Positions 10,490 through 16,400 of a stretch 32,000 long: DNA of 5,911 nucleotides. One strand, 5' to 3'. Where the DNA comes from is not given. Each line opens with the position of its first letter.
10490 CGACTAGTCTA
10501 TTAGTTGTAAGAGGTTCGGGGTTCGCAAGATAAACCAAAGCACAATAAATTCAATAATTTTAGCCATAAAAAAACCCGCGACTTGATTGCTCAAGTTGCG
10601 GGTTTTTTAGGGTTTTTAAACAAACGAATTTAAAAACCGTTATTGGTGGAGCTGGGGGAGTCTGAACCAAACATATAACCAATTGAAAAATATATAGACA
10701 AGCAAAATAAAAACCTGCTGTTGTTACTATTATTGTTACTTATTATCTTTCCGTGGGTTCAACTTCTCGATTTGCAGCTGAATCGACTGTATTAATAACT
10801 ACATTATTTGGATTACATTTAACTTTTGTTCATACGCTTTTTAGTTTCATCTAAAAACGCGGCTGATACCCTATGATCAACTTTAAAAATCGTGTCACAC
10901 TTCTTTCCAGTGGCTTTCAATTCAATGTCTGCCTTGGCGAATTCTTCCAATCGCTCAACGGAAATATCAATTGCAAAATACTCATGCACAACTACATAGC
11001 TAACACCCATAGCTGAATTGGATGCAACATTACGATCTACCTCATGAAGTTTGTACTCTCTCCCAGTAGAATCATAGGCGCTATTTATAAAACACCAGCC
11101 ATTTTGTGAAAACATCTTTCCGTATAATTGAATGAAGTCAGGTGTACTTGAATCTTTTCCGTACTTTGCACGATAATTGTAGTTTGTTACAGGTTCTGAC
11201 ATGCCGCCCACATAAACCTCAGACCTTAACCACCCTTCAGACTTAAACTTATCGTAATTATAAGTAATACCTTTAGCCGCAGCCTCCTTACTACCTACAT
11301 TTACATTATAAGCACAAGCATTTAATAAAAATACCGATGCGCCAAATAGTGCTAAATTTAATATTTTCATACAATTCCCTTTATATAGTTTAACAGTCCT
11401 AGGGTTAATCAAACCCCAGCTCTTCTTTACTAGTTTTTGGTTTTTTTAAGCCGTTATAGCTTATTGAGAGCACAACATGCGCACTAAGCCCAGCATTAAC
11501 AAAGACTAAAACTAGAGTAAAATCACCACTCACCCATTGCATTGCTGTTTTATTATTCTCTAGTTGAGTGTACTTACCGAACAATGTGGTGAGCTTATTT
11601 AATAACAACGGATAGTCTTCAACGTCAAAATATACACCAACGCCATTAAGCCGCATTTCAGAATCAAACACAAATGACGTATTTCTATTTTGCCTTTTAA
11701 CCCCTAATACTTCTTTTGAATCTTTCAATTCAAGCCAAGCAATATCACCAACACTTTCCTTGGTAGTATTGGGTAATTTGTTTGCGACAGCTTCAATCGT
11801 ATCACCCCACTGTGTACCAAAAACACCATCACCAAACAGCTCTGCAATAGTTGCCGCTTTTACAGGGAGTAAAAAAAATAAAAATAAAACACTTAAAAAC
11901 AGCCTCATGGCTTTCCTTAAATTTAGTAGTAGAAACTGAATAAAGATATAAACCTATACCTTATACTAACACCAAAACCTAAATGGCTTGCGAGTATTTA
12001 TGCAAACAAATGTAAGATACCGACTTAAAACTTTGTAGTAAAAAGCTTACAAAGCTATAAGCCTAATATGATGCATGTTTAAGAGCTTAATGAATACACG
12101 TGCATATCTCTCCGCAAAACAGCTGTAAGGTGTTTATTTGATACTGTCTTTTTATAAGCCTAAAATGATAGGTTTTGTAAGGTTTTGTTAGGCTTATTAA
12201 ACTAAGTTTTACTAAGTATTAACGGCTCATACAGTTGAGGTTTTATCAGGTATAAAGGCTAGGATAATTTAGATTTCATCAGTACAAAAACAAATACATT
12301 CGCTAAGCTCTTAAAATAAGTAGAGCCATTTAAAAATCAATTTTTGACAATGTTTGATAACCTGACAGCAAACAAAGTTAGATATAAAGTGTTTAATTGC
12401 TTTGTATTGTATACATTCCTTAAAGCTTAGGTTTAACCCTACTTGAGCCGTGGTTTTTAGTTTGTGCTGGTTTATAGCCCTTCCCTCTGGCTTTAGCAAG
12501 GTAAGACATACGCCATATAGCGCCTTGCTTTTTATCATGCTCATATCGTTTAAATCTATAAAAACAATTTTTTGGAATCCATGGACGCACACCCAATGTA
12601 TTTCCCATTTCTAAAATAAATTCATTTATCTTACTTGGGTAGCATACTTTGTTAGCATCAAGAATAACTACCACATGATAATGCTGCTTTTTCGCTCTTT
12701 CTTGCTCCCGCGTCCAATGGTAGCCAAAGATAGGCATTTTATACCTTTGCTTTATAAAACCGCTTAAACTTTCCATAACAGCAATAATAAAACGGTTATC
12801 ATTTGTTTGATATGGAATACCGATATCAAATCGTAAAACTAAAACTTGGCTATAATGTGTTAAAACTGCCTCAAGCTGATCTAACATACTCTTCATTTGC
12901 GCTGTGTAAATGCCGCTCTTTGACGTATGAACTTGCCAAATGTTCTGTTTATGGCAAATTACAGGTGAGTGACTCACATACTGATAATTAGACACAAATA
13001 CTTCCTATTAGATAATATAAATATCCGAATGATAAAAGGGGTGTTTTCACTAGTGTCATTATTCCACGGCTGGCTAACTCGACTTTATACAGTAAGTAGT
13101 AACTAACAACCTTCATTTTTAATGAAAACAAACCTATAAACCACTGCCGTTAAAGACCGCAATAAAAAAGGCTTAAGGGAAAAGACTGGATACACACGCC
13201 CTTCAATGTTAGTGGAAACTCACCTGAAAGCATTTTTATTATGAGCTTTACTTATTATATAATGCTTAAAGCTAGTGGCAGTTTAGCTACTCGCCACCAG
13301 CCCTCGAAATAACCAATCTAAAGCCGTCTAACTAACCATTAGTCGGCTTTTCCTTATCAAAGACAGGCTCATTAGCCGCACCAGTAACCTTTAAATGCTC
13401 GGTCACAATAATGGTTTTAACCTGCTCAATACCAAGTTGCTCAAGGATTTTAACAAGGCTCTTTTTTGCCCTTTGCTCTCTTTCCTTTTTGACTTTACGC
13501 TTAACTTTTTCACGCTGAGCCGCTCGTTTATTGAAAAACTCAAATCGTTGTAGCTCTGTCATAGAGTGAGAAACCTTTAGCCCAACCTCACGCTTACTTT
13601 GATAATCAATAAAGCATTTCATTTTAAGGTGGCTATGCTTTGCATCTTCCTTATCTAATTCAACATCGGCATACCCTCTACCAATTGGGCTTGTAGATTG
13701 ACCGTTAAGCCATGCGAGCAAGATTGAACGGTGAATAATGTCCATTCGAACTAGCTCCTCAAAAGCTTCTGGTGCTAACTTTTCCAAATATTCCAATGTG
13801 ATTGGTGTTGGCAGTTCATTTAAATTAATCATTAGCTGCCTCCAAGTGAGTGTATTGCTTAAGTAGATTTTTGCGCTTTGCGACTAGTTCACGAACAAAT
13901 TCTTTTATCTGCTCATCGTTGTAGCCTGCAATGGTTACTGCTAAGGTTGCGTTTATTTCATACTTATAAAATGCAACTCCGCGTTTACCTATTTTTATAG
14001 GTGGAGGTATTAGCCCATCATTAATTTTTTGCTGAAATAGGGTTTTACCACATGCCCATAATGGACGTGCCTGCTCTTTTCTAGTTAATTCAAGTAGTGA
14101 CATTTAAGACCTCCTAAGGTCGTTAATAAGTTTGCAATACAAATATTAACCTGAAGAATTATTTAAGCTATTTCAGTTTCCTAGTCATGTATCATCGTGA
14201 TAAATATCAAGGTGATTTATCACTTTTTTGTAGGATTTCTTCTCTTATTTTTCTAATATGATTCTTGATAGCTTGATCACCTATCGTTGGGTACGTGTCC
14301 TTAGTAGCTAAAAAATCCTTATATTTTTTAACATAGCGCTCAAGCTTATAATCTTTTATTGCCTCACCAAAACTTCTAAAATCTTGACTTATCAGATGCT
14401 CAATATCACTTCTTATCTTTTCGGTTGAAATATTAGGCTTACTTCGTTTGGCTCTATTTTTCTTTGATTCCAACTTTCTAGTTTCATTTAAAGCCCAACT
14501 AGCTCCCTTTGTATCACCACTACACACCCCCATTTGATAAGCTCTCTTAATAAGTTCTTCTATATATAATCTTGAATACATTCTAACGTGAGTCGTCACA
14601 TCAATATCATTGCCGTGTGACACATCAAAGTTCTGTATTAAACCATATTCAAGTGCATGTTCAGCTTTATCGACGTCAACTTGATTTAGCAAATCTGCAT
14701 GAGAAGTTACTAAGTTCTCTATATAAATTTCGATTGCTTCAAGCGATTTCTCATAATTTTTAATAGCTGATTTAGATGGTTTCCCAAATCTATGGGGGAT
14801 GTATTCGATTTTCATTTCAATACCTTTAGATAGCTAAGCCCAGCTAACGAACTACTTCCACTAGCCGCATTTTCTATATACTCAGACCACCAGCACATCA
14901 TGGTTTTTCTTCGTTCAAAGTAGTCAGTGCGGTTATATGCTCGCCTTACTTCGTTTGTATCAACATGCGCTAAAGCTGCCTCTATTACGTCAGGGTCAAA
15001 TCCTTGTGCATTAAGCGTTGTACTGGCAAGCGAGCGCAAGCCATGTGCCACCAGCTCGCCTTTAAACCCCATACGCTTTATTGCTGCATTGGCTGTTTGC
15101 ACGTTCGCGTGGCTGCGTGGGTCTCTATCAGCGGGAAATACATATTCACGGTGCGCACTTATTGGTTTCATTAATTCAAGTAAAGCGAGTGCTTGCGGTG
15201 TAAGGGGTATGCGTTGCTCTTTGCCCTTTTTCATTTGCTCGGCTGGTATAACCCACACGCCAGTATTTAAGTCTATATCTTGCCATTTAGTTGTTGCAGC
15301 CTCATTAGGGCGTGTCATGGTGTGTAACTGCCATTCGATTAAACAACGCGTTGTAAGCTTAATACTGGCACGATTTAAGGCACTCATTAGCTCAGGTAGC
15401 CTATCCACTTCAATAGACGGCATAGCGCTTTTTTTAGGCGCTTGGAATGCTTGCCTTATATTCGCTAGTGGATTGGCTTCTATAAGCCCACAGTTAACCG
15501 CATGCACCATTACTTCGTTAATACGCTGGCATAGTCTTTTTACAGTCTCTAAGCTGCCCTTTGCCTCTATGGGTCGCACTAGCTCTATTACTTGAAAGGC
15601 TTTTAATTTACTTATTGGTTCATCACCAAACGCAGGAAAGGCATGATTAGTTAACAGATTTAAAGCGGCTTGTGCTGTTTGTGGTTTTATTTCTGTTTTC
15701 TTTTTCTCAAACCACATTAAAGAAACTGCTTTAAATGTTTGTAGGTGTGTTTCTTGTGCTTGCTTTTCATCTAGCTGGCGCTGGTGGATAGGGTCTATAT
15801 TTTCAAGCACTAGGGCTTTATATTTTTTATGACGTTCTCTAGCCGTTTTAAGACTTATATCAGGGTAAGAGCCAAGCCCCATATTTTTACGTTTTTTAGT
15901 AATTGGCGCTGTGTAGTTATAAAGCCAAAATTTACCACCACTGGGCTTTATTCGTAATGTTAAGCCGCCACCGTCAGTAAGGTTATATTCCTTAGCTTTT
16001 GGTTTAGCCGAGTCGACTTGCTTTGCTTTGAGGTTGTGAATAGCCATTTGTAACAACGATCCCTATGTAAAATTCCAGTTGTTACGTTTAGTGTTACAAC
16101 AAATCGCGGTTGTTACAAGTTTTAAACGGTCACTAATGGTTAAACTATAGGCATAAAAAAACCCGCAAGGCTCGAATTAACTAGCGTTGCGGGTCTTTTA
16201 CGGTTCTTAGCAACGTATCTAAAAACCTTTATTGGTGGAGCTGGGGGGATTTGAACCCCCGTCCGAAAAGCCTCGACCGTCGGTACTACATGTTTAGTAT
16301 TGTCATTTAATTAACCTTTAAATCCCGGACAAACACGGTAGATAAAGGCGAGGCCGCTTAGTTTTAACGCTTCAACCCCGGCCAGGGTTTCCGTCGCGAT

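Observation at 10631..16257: Minimalist 5.6-kb ssrA-integrated island with an int / alpA / Gp2-like core: possible phage-satellite-type element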

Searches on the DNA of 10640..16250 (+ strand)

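Call 69: search_dna_similar(query=window:10640-16250:+, collection=phages, mode=distant, max_evalue=0.01, max_rows=20)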
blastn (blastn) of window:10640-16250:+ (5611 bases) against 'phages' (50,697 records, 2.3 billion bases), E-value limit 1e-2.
Records with a match: 4; places in all: 4; records where one place covers at least 80% of the query: 0.
Best place of each record, by identity: 60-80% 4.
By first word of the organism name: Klebsiella 1; Enterobacteria 1; Escherichia 1; Acinetobacter 1.
By host as written in the record: Klebsiella pneumoniae 1; Escherichia coli 1639/77 1; Escherichia coli strain EF467 1; Acinetobacter baumannii 1.
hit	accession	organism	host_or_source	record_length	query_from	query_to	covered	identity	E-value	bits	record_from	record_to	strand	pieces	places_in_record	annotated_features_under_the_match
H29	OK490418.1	Klebsiella phage Kp4865-2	Klebsiella pneumoniae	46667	4219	4416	4%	70.7%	9e-17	97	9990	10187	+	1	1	record has no annotation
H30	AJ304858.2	Enterobacteria phage CP-1639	Escherichia coli 1639/77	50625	4387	4541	3%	70.5%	4e-8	68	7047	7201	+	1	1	remnant integrative element | intA: putative prophage integrase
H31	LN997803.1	Escherichia phage phi467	Escherichia coli strain EF467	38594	4387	4541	3%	70.5%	4e-8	68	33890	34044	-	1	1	intA: Prophage CP4-57 integrase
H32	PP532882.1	Acinetobacter phage Abau_Attikon1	Acinetobacter baumannii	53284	5211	5295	2%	76.7%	2e-5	59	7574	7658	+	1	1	integrase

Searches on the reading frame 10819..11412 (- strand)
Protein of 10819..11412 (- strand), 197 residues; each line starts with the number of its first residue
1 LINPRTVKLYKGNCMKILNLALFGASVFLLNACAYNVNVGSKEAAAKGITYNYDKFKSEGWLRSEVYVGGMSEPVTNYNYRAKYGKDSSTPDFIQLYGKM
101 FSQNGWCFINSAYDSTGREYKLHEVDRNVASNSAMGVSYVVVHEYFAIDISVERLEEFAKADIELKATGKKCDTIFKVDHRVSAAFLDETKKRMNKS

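Call 4: search_protein_families(library=pfam, proteins=[window:10819-11412:-], max_evalue=0.1)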
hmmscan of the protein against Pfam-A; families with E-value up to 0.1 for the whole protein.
window:10819-11412:- (197 aa): 0 families

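Call 5: search_protein_families(library=phrogs, proteins=[window:10819-11412:-], max_evalue=0.1)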
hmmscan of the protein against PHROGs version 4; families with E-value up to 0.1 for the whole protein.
window:10819-11412:- (197 aa): 2 families
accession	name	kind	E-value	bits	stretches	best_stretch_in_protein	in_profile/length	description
phrog_8752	-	unknown function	5.5e-10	39.9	1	76-192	178-292/296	-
phrog_9871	-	unknown function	0.055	14.6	1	103-186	50-134/184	-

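Call 53: search_protein_families(library=padloc, max_evalue=0.01, proteins=[window:10819-11412:-])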
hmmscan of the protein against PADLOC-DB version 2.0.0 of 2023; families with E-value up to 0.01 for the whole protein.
window:10819-11412:- (197 aa): 0 families

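Call 54: search_protein_families(library=ncbifam, max_evalue=0.01, proteins=[window:10819-11412:-])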
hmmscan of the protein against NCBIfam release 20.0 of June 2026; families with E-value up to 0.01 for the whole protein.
window:10819-11412:- (197 aa): 0 families

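Call 70: search_dna_similar(query=window:10819-11412:-, collection=phages, mode=protein, max_evalue=0.001, max_rows=15)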
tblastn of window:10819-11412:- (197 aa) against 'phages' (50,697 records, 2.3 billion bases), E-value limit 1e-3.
Records with a match: 14; places in all: 14; records where one place covers at least 80% of the query: 0.
Best place of each record, by identity: <60% 14.
By first word of the organism name: Moraxella 14.
By host as written in the record: Moraxella catarrhalis 14.
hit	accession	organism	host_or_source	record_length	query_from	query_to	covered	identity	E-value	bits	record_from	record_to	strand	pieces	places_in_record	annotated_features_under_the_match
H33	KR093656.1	Moraxella phage Mcat32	Moraxella catarrhalis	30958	77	192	59%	29.9%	4e-4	46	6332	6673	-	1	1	hypothetical protein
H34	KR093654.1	Moraxella phage Mcat30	Moraxella catarrhalis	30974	77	192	59%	29.9%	4e-4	46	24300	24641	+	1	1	hypothetical protein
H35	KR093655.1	Moraxella phage Mcat31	Moraxella catarrhalis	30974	77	192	59%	29.9%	4e-4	46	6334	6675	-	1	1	hypothetical protein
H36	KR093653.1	Moraxella phage Mcat29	Moraxella catarrhalis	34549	77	192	59%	29.9%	4e-4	46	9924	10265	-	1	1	hypothetical protein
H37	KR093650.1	Moraxella phage Mcat26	Moraxella catarrhalis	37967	77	192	59%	29.9%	4e-4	46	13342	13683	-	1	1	hypothetical protein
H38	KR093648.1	Moraxella phage Mcat24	Moraxella catarrhalis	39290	77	192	59%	29.9%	4e-4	46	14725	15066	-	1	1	hypothetical protein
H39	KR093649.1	Moraxella phage Mcat25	Moraxella catarrhalis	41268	77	192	59%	29.9%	4e-4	46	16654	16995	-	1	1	hypothetical protein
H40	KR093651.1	Moraxella phage Mcat27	Moraxella catarrhalis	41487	77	192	59%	29.9%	4e-4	46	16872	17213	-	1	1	hypothetical protein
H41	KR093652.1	Moraxella phage Mcat28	Moraxella catarrhalis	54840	77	192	59%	29.9%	4e-4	46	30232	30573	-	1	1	hypothetical protein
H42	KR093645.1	Moraxella phage Mcat21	Moraxella catarrhalis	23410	77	192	59%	29.9%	4e-4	46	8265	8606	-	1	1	hypothetical protein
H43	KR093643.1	Moraxella phage Mcat19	Moraxella catarrhalis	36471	77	192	59%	29.9%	4e-4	46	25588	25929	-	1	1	hypothetical protein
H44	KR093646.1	Moraxella phage Mcat22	Moraxella catarrhalis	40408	77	192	59%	29.9%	4e-4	46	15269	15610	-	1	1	hypothetical protein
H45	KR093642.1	Moraxella phage Mcat18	Moraxella catarrhalis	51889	77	192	59%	29.9%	4e-4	46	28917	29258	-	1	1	none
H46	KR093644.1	Moraxella phage Mcat20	Moraxella catarrhalis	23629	77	192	59%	29.9%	6e-4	45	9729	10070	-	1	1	hypothetical protein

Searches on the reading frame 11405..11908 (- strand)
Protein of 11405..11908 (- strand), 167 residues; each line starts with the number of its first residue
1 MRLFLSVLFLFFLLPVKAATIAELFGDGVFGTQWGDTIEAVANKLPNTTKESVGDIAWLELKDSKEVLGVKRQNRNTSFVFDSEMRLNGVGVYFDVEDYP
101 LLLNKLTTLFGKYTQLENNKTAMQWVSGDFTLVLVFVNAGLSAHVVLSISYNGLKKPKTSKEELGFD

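Call 4: search_protein_families(library=pfam, proteins=[window:11405-11908:-], max_evalue=0.1)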
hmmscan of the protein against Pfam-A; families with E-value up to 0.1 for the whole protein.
window:11405-11908:- (167 aa): 0 families

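Call 5: search_protein_families(library=phrogs, proteins=[window:11405-11908:-], max_evalue=0.1)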
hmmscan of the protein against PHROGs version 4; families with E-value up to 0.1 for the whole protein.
window:11405-11908:- (167 aa): 0 families

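Call 53: search_protein_families(library=padloc, max_evalue=0.01, proteins=[window:11405-11908:-])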
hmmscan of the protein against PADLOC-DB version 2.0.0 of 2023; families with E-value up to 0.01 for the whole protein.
window:11405-11908:- (167 aa): 0 families

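Call 54: search_protein_families(library=ncbifam, max_evalue=0.01, proteins=[window:11405-11908:-])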
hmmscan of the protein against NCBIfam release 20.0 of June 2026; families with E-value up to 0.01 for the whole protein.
window:11405-11908:- (167 aa): 0 families

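Call 122: search_dna_similar(query=window:11405-11908:-, collection=phages, mode=protein, max_evalue=0.01, max_rows=5)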
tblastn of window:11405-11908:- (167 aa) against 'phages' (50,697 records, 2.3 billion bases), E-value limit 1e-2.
No match.
